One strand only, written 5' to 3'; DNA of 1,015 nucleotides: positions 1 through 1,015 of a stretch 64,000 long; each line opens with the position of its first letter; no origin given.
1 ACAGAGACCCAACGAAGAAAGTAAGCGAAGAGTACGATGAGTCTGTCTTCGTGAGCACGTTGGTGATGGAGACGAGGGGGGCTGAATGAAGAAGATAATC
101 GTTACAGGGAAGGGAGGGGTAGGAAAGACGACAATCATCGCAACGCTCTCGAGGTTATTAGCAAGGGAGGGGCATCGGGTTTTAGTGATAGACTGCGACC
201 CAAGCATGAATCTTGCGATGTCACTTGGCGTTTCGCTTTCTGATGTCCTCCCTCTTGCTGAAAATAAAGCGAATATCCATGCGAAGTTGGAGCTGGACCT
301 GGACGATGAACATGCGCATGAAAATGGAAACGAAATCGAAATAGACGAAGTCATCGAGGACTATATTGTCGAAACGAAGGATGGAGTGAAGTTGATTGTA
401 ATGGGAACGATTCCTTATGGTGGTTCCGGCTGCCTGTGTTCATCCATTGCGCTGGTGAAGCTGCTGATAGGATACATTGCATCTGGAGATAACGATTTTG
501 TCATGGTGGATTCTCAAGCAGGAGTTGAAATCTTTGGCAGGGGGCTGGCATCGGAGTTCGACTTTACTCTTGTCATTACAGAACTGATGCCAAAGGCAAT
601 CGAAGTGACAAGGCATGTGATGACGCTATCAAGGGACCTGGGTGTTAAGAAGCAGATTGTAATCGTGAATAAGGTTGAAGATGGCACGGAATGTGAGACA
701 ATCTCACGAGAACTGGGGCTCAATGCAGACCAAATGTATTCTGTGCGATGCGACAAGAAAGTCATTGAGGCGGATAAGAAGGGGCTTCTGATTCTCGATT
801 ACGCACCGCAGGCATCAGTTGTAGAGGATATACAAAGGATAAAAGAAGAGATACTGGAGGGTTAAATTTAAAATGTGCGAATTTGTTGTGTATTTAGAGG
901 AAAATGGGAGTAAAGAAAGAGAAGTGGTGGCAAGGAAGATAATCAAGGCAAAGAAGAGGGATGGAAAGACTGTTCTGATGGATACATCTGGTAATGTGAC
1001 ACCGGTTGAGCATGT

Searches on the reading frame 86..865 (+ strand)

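Call 58: search_protein_families(library=pfam, proteins=[window:86-865:+], max_evalue=0.001)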
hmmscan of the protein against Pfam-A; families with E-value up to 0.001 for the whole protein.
window:86-865:+ (259 aa): 15 families
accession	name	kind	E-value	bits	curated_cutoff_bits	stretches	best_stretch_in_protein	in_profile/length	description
PF01656.29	CbiA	-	3.1e-18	66.4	25.4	1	4-235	2-124/125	CobQ/CobB/MinD/ParA nucleotide binding domain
PF02374.21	ArsA_ATPase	-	2.9e-15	56.7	24.3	1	1-88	1-85/305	Anion-transporting ATPase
PF13614.12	AAA_31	-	2.8e-13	50.6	27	1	5-64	6-59/177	AAA domain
PF00142.24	Fer4_NifH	-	1.3e-11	44.9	25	1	2-258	1-246/271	4Fe-4S iron sulfur cluster binding proteins, NifH/frxC family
PF06564.18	CBP_BcsQ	-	5.2e-07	29.9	21.3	1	1-52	1-53/234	Cellulose biosynthesis protein BcsQ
PF03308.22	MeaB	-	7.1e-07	28.9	23.1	1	3-43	35-75/273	Methylmalonyl Co-A mutase-associated GTPase MeaB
PF10609.15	ParA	-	9.3e-07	28.9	27.1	1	4-38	7-41/246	NUBPL iron-transfer P-loop NTPase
PF13191.12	AAA_16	-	8.6e-05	23.5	32.6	1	4-49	27-64/167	AAA ATPase domain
PF13479.12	AAA_24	-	8.7e-05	22.9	27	1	2-42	3-35/195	AAA domain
PF00448.28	SRP54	-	0.00017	21.7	22.7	1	3-38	3-38/196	SRP54-type protein, GTPase domain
PF13401.12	AAA_22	-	0.0002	22.1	27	1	4-43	8-47/130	AAA domain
PF03266.21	NTPase_1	-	0.00021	21.6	23.9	1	3-33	1-31/168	NTPase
PF16575.11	CLP1_P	-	0.00045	20.5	26.6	1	8-42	1-35/188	mRNA cleavage and polyadenylation factor CLP1 P-loop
PF13604.12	AAA_30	-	0.00067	19.9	27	0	5-35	22-52/191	AAA domain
PF03029.23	ATP_bind_1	-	0.00069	19.9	27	1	6-55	1-51/240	Conserved hypothetical ATP binding protein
